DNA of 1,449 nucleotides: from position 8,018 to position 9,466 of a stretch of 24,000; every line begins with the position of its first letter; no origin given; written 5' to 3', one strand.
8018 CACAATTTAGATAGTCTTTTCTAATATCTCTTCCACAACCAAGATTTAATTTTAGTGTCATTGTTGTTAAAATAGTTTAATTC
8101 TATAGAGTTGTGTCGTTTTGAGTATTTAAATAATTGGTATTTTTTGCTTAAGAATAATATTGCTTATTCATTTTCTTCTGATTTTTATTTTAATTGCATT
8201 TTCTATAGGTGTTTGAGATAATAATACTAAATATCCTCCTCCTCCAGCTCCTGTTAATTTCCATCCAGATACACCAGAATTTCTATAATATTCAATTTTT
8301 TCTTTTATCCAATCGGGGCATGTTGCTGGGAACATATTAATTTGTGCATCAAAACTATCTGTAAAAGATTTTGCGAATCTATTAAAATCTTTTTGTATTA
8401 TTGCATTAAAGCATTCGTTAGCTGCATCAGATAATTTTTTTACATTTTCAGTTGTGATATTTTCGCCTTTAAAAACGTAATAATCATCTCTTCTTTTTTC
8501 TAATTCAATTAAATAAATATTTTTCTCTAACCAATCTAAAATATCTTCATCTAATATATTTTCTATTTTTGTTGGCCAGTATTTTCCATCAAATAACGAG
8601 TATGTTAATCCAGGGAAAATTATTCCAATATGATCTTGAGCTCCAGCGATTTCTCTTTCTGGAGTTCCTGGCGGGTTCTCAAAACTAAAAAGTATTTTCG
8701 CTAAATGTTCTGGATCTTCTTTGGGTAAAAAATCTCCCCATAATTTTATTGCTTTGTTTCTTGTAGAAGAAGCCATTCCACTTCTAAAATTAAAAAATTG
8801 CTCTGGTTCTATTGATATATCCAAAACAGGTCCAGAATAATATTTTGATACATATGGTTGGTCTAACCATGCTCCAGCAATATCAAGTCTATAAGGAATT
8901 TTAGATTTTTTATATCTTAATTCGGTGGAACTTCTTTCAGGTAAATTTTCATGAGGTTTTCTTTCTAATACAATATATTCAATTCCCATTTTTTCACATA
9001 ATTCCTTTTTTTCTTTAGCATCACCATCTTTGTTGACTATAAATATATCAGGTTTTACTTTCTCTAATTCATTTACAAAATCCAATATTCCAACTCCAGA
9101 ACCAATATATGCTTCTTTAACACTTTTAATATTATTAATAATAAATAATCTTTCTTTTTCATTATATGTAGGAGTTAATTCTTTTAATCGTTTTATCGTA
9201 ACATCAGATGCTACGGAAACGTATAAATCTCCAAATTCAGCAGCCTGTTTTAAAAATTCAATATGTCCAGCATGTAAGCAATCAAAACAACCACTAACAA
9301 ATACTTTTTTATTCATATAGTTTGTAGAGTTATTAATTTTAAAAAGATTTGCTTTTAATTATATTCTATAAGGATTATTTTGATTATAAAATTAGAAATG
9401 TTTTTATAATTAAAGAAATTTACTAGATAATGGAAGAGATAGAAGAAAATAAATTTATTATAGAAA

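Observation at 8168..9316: Fusion of a HIGH-motif (TagD/HldC-type) nucleotidyltransferase with a fucokinase-like GHMP kinase: a candidate single-polypeptide sugar-activation module with an uncharacterised architecture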

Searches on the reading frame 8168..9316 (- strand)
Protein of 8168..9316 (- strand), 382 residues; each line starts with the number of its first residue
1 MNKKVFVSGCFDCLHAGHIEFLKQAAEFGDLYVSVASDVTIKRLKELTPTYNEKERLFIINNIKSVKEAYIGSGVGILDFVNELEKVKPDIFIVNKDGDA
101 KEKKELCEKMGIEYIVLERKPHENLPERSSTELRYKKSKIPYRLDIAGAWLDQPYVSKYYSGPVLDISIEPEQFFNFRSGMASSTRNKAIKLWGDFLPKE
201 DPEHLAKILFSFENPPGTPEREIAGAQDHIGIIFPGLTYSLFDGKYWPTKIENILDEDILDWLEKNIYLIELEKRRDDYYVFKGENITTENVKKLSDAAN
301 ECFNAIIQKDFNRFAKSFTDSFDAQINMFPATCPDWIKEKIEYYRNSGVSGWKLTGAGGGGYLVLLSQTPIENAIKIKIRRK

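Call 3: search_protein_families(library=pfam, proteins=[window:8168-9316:-], max_evalue=1)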
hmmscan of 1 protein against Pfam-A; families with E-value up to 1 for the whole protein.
window:8168-9316:- (382 aa): 4 families
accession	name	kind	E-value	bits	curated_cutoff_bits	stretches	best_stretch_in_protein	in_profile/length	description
PF01467.32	CTP_transf_like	-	1.6e-14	54.7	21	1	7-134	2-131/133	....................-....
PF08544.19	GHMP_kinases_C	-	0.00051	20.8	21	1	305-370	4-71/85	GHMP kinases C terminal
PF06574.18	FAD_syn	-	0.08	13.2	27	1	3-29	7-33/158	FAD synthetase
PF11332.13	DUF3134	-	0.19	12.6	25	1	256-281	21-46/70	Protein of unknown function (DUF3134)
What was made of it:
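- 8915..9316 (-): N-terminal HIGH-type (cytidylyltransferase-like) nucleotidyltransferase domain, aa 1-134. Pfam PF01467 aa 7-134, E 1.6e-14 (call 3).
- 8171..8905 (-): C-terminal compact GHMP kinase domain, aa 138-382, fucokinase-type. Pfam GHMP_kinases_C aa 305-370, 20.8 bits against a cut-off of 21 (call 3).
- On Cytidylyltransferase-like (HIGH-motif) nucleotidyltransferases, Pfam PF01467: 54.7 bits against a cut-off of 21, aa 7-134 (call 3).
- On GHMP kinase superfamily: The C domain scores 20.8 bits against a cut-off of 21, and the N domain is not detected in the window protein (call 3).
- Pfam GHMP_kinases_C is marginal for this protein (20.8 against 21 bits), and GHMP_kinases_N is not detected (call 3).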

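Call 4: search_protein_families(library=ncbifam, proteins=[window:8168-9316:-], max_evalue=1)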
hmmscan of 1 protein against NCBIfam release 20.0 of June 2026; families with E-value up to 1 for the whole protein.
window:8168-9316:- (382 aa): 20 families
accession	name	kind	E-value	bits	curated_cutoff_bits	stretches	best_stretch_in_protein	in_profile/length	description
TIGR02199.1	rfaE_dom_II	equivalog_domain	3.6e-15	56.1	181.5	1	3-102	12-108/144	D-glycero-beta-D-manno-heptose 1-phosphate adenylyltransferase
TIGR00125.1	cyt_tran_rel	domain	8.2e-13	48.3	27.7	1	5-68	2-64/65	adenylyltransferase/cytidyltransferase family protein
NF008454.0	PRK11316.1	equivalog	3.5e-11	42.4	521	1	3-67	341-407/475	bifunctional D-glycero-beta-D-manno-heptose-7-phosphate kinase/D-glycero-beta-D-manno-heptose 1-phosphate adenylyltransferase HldE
NF009948.0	PRK13412.1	equivalog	1.6e-10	39.4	721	2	293-378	862-945/974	bifunctional fucokinase/fucose-1-phosphate guanylyltransferase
NF001985.0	PRK00777.1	subfamily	2e-08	34.5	104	1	3-46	5-49/157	pantetheine-phosphate adenylyltransferase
TIGR01518.1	g3p_cytidyltrns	equivalog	7.9e-06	26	165.4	1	5-97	1-91/125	glycerol-3-phosphate cytidylyltransferase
TIGR00131.1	gal_kin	equivalog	2.2e-05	23.6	226.65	1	287-368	275-351/388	galactokinase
NF049969.1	GlMnHpPKinHddA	equivalog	4.1e-05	23.2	600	1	223-371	154-307/338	D-glycero-D-manno-heptose 7-phosphate kinase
NF002250.0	PRK01170.1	subfamily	5.4e-05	22.8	489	1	4-74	2-72/322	bifunctional pantetheine-phosphate adenylyltransferase/NTP phosphatase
NF041124.1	CoaD_Thcocales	equivalog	7.8e-05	22.6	290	1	3-44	5-47/156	phosphopantetheine adenylyltransferase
NF005518.0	PRK07143.1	equivalog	0.00025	20.6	232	1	2-93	15-114/281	hypothetical protein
NF004162.0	PRK05627.1-5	equivalog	0.00028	20.4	241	1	7-95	18-103/304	bifunctional riboflavin kinase/FAD synthetase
NF045965.1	RibF_rel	equivalog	0.00051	19.6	200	1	2-32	12-42/279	FAD synthase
TIGR00549.1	mevalon_kin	equivalog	0.0016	18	163.05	1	292-366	204-276/276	mevalonate kinase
TIGR01510.1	coaD_prev_kdtB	equivalog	0.0028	17.7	103.3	1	7-59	4-51/155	pantetheine-phosphate adenylyltransferase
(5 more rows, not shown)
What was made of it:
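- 8915..9316 (-): NCBIfam rfaE_dom_II 3.6e-15 and cyt_tran_rel 8e-13 (call 4).
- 8171..8905 (-): NCBIfam Fkp NF009948 1.6e-10 (call 4).
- On Cytidylyltransferase-like (HIGH-motif) nucleotidyltransferases, Pfam PF01467: TIGR00125 48.3 bits against 27.7 (call 4).
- On HldE / heptose nucleotide pathway: HldC model 56 bits against 181.5, and HldE 42 against 521 (call 4).
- Closest known: Fkp, bifunctional L-fucokinase / L-fucose-1-phosphate guanylyltransferase of Bacteroides. Different: The score against the Fkp equivalog model is 39 bits, against a cut-off of 721 (call 4).
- Closest known: HldE. Same: The N-terminal domain's best NCBIfam hit is the HldC domain (3.6e-15, call 4).
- Closest known: HldE. 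Different: Scores are far below the HldE and HldC cut-offs (42 against 521 bits; 56 against 181.5 bits, call 4).
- The N-terminal domain's best NCBIfam hit is the HldC domain (call 4).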

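Call 6: find_homologous_proteins(query=window:8168-9316:-)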
Query window:8168-9316:- (382 aa): 7982 proteins with E <= 0.001 among 8000 candidates; the best 120 are listed.
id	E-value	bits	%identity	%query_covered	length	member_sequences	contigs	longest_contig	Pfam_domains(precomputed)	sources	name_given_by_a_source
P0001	3.1e-259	877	100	100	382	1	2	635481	PF01467.33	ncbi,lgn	-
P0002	5.1e-167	574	65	100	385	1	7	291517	PF01467.33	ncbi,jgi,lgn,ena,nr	ncbi:adenylyltransferase/cytidyltransferase family protein [archaeon]|jgi:cytidyltransferase-like pr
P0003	8.6e-165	567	64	100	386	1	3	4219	PF01467.33,PF08544.19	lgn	-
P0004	3.5e-164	565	64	100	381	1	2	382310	PF01467.33,PF08544.19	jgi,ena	jgi:cytidyltransferase-like protein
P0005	5.7e-159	547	63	99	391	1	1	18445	PF01467.33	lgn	-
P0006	1.0e-157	543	61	100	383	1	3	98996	PF01467.33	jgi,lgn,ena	-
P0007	1.5e-157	543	61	99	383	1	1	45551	PF01467.33,PF08544.19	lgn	-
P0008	2.1e-157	542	62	100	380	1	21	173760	PF01467.33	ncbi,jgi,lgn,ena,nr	ncbi:adenylyltransferase/cytidyltransferase family protein [archaeon]|jgi:cytidyltransferase-like pr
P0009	6.0e-157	541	61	100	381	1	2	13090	PF01467.33,PF08544.19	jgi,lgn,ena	-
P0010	5.6e-156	538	62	100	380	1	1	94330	PF01467.33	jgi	jgi:cytidyltransferase-like protein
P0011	1.1e-154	533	61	99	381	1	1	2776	PF01467.33,PF08544.19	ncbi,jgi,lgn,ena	-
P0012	1.6e-154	533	60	100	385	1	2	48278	PF01467.33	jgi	jgi:cytidyltransferase-like protein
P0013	3.0e-154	532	61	100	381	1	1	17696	PF01467.33,PF08544.19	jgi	-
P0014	8.6e-153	527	59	99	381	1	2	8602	PF01467.33,PF08544.19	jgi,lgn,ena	-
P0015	1.4e-149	516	57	99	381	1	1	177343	PF01467.33,PF08544.19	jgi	-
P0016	1.1e-147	510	60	99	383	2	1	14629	PF01467.33,PF08544.19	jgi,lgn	-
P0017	2.0e-145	503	58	100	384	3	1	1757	PF01467.33,PF08544.19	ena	-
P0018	6.3e-144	498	59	100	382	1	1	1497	PF01467.33,PF08544.19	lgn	-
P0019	5.3e-141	488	59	100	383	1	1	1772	PF01467.33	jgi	jgi:cytidyltransferase-like protein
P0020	7.9e-139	481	56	100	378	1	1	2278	PF01467.33,PF08544.19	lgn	-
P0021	2.3e-138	480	57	100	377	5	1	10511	PF01467.33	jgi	-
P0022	4.4e-136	472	54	99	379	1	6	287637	PF01467.33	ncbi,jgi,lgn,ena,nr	ncbi:MAG TPA: cytidyltransferase [Dysgonomonas sp.]|nr:cytidyltransferase [Dysgonomonas sp.]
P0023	1.2e-135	471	56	100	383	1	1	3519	PF01467.33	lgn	-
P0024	6.7e-135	468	58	100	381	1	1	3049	PF01467.33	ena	-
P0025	9.1e-135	468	56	100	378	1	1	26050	PF01467.33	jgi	jgi:cytidyltransferase-like protein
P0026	9.5e-135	468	55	100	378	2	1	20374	PF01467.33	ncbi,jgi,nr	ncbi:MAG: adenylyltransferase/cytidyltransferase family protein [Prevotellaceae bacterium]|jgi:cytid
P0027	1.4e-134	467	56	100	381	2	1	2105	PF01467.33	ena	-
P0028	2.0e-134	467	56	99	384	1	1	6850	PF01467.33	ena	-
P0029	3.1e-134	466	58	100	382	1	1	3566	PF01467.33,PF08544.19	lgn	-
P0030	3.5e-134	466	54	99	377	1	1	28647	PF01467.33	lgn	-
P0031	5.2e-134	465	55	100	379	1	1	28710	PF01467.33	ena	-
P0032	6.1e-134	465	55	100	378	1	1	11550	PF01467.33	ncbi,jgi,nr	ncbi:MAG: adenylyltransferase/cytidyltransferase family protein [Prevotellaceae bacterium]|jgi:cytid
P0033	1.4e-133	464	55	99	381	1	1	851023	PF01467.33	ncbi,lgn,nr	ncbi:MAG: adenylyltransferase/cytidyltransferase family protein [Bacteroidetes bacterium]|nr:adenyly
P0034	2.8e-133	463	56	100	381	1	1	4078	PF01467.33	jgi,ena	jgi:cytidyltransferase-like protein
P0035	3.3e-133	463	56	100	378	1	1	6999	PF01467.33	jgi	jgi:cytidyltransferase-like protein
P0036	3.6e-133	462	56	99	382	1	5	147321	PF01467.33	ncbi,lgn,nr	ncbi:MAG: adenylyltransferase/cytidyltransferase family protein [Chitinophagaceae bacterium]|nr:aden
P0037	4.0e-133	462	55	100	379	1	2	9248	PF01467.33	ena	-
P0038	4.1e-133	462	57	99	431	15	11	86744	PF01467.33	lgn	-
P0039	4.1e-133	462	57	99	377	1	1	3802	PF01467.33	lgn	-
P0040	5.6e-133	462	55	100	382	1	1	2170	PF01467.33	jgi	jgi:cytidyltransferase-like protein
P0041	5.8e-133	462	57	99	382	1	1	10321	PF01467.33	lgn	-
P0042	7.8e-133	461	56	100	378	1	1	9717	PF01467.33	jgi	jgi:cytidyltransferase-like protein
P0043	7.9e-133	461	57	99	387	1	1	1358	PF01467.33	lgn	-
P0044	9.9e-133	461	55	99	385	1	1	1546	PF01467.33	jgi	jgi:cytidyltransferase-like protein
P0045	1.0e-132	461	55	100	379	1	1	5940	PF01467.33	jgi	-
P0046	1.1e-132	461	53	99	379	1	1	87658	PF01467.33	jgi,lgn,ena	-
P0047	1.3e-132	461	54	99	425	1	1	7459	PF01467.33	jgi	jgi:cytidyltransferase-like protein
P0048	1.5e-132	460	56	100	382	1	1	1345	PF01467.33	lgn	-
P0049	1.9e-132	460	55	99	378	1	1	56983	PF01467.33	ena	-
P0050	2.1e-132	460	54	100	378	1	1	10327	PF01467.33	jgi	jgi:cytidyltransferase-like protein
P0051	2.1e-132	460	55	100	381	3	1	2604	PF01467.33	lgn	-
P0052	2.2e-132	460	55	99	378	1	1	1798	PF01467.33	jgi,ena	-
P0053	2.2e-132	460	53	99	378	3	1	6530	PF01467.33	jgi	jgi:cytidyltransferase-like protein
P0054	2.4e-132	460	55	100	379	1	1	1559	PF01467.33,PF08544.19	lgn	-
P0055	2.4e-132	460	53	100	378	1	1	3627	PF01467.33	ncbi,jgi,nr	ncbi:MAG: adenylyltransferase/cytidyltransferase family protein [Bacteroidales bacterium]|jgi:cytidy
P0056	2.5e-132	460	56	100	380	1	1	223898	PF01467.33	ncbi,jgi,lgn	ncbi:MAG: adenylyltransferase/cytidyltransferase family protein [Candidatus Pacearchaeota archaeon]|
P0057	2.9e-132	459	55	100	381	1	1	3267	PF01467.33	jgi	jgi:cytidyltransferase-like protein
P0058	3.2e-132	459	56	99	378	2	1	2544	PF01467.33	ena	-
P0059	4.3e-132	459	54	97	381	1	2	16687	PF01467.33,PF08544.19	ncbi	-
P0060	5.1e-132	459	54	99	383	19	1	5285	PF01467.33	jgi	jgi:cytidyltransferase-like protein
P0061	5.1e-132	459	54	100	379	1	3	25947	PF01467.33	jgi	jgi:cytidyltransferase-like protein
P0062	5.9e-132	458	54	97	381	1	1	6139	PF01467.33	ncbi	-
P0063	7.0e-132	458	55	99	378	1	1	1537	PF01467.33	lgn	-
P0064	7.8e-132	458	54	100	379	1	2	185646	PF01467.33,PF08544.19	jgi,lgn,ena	-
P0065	8.1e-132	458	54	97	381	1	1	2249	PF01467.33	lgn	-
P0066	8.9e-132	458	54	100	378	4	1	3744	PF01467.33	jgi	jgi:cytidyltransferase-like protein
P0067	9.2e-132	458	55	99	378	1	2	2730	PF01467.33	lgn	-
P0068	1.2e-131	457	55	99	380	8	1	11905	PF01467.33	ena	-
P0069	1.2e-131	457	57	99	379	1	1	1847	PF01467.33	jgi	jgi:cytidyltransferase-like protein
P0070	1.2e-131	457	55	100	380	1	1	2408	PF01467.33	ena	-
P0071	1.3e-131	457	54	100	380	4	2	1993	PF01467.33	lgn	-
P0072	1.4e-131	457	55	99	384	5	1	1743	PF01467.33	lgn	-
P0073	1.4e-131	457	54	99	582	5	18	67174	PF01467.33,PF05336.20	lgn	-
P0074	1.6e-131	457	54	100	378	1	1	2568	PF01467.33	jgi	jgi:cytidyltransferase-like protein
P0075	1.6e-131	457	56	99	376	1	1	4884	PF01467.33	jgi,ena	-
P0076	1.9e-131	457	54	99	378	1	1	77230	PF01467.33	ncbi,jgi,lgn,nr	ncbi:MAG: adenylyltransferase/cytidyltransferase family protein [Dysgonamonadaceae bacterium]|jgi:cy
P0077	1.9e-131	457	55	99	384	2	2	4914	PF01467.33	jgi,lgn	jgi:cytidyltransferase-like protein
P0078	2.1e-131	457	54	100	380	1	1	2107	PF01467.33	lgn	-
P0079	2.1e-131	457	54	100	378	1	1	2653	PF01467.33,PF08544.19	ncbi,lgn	-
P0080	2.3e-131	457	53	100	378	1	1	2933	PF01467.33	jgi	jgi:cytidyltransferase-like protein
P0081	2.3e-131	457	54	99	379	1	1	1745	PF01467.33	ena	-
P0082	2.7e-131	456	56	99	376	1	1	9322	PF01467.33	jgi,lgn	-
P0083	2.8e-131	456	54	100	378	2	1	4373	PF01467.33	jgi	jgi:cytidyltransferase-like protein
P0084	2.9e-131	456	53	100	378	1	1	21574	PF01467.33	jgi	jgi:cytidyltransferase-like protein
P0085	3.0e-131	456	54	100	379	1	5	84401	PF01467.33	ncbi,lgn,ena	-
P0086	3.6e-131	456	54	100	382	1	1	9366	PF01467.33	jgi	jgi:cytidyltransferase-like protein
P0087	5.3e-131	455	54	99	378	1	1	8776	PF01467.33,PF08544.19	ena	-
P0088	5.4e-131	455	55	99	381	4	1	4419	PF01467.33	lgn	-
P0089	5.8e-131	455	54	99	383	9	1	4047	PF01467.33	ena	-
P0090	6.2e-131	455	54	100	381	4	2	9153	PF01467.33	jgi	jgi:cytidyltransferase-like protein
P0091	7.1e-131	455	54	100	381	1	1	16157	PF01467.33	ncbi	-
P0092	7.6e-131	455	55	99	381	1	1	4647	PF01467.33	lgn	-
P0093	8.7e-131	455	54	99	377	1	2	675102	PF01467.33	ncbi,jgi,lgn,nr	ncbi:MAG: adenylyltransferase/cytidyltransferase family protein [Dysgonomonas sp.]|nr:adenylyltransf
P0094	1.1e-130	454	54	100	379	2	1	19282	PF01467.33,PF08544.19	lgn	-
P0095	1.1e-130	454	53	100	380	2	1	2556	PF01467.33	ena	-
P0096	1.1e-130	454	53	99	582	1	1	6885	PF01467.33,PF05336.20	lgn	-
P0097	1.2e-130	454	54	99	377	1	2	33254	PF01467.33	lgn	-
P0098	1.3e-130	454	53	100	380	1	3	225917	PF01467.33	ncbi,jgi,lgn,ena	-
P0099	1.5e-130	454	54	100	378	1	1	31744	PF01467.33,PF08544.19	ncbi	-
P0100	1.5e-130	454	54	100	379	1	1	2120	PF01467.33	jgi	-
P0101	1.6e-130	454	52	100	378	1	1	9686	PF01467.33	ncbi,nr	ncbi:MAG: adenylyltransferase/cytidyltransferase family protein [Prevotellaceae bacterium]|nr:adenyl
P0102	1.8e-130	454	54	100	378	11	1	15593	PF01467.33,PF08544.19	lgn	-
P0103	1.9e-130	454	54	99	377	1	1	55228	PF01467.33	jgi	-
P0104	2.1e-130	453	53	99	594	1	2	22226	PF01467.33,PF05336.20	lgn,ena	-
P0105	2.1e-130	453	53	100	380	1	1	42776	PF01467.33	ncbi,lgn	-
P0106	2.1e-130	453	53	99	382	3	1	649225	PF01467.33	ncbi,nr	ncbi:MAG: adenylyltransferase/cytidyltransferase family protein [Chitinophagaceae bacterium]|nr:aden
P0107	2.1e-130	453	54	100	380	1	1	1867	PF01467.33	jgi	jgi:cytidyltransferase-like protein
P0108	2.3e-130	453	56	99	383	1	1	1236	PF01467.33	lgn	-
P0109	2.3e-130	453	54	100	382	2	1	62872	PF01467.33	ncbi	ncbi:MAG: adenylyltransferase/cytidyltransferase family protein [Saprospiraceae bacterium]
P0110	2.3e-130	453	55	100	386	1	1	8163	PF01467.33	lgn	-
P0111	2.3e-130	453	54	99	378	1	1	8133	PF01467.33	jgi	-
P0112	2.5e-130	453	54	100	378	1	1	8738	PF01467.33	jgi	jgi:cytidyltransferase-like protein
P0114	3.0e-130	453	53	100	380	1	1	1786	PF01467.33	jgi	jgi:cytidyltransferase-like protein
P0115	3.0e-130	453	53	100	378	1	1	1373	PF01467.33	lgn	-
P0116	3.0e-130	453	52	99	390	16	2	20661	PF01467.33,PF08544.19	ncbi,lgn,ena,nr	ncbi:MAG TPA: adenylyltransferase/cytidyltransferase family protein [Bacteroidales bacterium]|nr:ade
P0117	3.7e-130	453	53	99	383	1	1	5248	PF01467.33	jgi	jgi:cytidyltransferase-like protein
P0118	3.9e-130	452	53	100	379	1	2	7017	PF01467.33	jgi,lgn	jgi:cytidyltransferase-like protein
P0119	3.9e-130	452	53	100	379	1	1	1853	PF01467.33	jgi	jgi:cytidyltransferase-like protein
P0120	4.0e-130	452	53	100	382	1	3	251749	PF01467.33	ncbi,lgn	ncbi:MAG TPA: adenylyltransferase/cytidyltransferase family protein [Anaerolineaceae bacterium]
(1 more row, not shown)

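Call 7: search_solved_structures(query=window:8168-9316:-, max_evalue=1, show_alignments=3)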
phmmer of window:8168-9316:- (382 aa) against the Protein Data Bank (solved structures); distinct sequences matched with E-value up to 1: 20.
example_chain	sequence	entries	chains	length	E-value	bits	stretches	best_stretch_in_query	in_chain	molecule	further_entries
3glv_A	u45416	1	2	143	4.5e-12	48.9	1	4-125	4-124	Lipopolysaccharide core biosynthesis protein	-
3elb_A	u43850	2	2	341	8.1e-09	38.2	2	4-70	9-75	Ethanolamine-phosphate cytidylyltransferase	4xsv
2b7l_A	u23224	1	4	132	1.7e-08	37.1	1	3-109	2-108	glycerol-3-phosphate cytidylyltransferase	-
5x3d_A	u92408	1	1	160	2e-08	36.9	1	5-98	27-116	Phosphoenolpyruvate phosphomutase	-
9iip_A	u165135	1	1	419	3.5e-06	29.5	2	304-377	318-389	L-fucokinase/L-fucose-1-P guanylyltransferase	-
1coz_A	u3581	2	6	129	2.5e-05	26.7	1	3-70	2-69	PROTEIN (GLYCEROL-3-PHOSPHATE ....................) | glycerol-3-phosphate cytidylyltransferase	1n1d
5yys_A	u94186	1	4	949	2.6e-05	26.7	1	305-377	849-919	L-fucokinase, L-fucose-1-P guanylyltransferase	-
9iit_A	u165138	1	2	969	2.8e-05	26.6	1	305-377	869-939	L-fucokinase/L-fucose-1-P guanylyltransferase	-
3k85_A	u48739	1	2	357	4e-05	26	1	283-368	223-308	D-glycero-D-manno-heptose 1-phosphate kinase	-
5x9q_A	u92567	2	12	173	0.00019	23.9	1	5-100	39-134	Putative cytidylyltransferase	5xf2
3hl4_A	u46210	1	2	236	0.14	14.4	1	4-68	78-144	Choline-phosphate cytidylyltransferase A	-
4usm_A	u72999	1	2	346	0.16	14.2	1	302-367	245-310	PUTATIVE SUGAR KINASE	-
4usk_A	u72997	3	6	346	0.16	14.2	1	302-367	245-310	PUTATIVE SUGAR KINASE | SUGAR KINASE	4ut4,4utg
4mvc_A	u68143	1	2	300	0.2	13.9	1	4-68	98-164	Choline-phosphate cytidylyltransferase A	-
9hsg_A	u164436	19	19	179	0.21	13.8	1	3-68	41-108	choline-phosphate cytidylyltransferase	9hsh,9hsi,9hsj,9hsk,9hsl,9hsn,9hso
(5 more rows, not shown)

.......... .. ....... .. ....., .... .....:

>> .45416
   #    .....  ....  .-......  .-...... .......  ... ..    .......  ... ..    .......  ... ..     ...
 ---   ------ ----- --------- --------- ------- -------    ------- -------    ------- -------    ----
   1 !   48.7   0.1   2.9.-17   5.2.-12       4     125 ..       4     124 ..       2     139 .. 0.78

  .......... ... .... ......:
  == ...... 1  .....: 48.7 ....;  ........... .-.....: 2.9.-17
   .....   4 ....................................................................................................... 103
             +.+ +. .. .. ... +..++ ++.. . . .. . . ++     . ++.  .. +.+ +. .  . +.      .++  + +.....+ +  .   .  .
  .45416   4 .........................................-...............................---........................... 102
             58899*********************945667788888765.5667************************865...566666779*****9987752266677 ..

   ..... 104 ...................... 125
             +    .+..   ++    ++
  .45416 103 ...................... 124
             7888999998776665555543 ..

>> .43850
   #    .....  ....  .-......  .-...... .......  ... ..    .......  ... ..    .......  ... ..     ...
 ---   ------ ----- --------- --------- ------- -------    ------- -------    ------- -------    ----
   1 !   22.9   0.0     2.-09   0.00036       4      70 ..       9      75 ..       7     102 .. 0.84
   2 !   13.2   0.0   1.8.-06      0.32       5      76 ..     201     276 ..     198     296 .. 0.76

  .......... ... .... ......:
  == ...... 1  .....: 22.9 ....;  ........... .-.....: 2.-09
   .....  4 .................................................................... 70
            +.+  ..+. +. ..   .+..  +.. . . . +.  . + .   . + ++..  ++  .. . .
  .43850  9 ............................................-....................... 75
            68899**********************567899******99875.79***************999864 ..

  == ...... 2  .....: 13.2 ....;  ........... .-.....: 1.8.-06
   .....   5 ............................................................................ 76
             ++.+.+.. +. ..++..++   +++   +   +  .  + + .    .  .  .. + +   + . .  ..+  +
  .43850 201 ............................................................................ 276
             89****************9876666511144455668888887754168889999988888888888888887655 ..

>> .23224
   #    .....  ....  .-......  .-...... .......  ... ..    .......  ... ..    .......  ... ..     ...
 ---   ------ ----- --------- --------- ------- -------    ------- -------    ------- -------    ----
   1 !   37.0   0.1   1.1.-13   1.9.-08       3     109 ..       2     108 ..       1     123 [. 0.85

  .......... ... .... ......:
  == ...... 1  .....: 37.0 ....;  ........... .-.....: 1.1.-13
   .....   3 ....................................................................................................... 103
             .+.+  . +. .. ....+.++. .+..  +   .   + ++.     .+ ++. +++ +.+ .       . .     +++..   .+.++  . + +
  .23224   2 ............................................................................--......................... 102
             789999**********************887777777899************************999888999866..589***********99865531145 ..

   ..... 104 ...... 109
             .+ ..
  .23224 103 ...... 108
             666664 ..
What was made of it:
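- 8915..9316 (-): PDB sequence hits 3glv, TagD, ECT, Fom1 (call 7).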

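Call 11: find_encoding_contigs(protein=P0073, flank=8000, max_places=3)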
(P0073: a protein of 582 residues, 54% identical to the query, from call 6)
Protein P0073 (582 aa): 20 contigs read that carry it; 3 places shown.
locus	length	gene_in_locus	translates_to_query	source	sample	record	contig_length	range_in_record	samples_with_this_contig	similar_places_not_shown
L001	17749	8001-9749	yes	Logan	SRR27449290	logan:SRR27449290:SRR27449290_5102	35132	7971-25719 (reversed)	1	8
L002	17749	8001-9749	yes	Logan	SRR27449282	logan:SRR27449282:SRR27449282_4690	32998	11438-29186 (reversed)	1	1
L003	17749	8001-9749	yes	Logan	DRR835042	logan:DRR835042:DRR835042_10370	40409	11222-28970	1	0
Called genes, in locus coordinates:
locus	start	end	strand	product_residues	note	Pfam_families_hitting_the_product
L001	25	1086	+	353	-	PF25594:GldB_lipo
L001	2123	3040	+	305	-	PF12799:LRR_4 (faint), PF18962:Por_Secre_tail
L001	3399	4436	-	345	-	PF01479:S4, PF00849:PseudoU_synth_2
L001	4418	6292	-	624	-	PF18962:Por_Secre_tail (weak)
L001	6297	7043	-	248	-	PF03793:PASTA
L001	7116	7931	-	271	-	PF00795:CN_hydrolase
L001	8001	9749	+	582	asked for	PF05336:rhaM, PF01467:CTP_transf_like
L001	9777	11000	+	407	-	PF00083:Sugar_tr (weak), PF07690:MFS_1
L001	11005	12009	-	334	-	PF01210:NAD_Gly3P_dh_N, PF03807:F420_oxidored, PF07479:NAD_Gly3P_dh_C, PF20618:GPD_NAD_C_bact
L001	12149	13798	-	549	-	PF03571:Peptidase_M49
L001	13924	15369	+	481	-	PF00501:AMP-binding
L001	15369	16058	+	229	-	PF00583:Acetyltransf_1, PF13673:Acetyltransf_10, PF08445:FR47 (weak), PF13508:Acetyltransf_7, PF14542:Acetyltransf_CG (faint)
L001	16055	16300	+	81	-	PF00550:PP-binding (weak)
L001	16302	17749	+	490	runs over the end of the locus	PF13472:Lipase_GDSL_2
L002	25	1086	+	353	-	PF25594:GldB_lipo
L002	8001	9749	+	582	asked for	PF05336:rhaM, PF01467:CTP_transf_like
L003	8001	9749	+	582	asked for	PF05336:rhaM, PF01467:CTP_transf_like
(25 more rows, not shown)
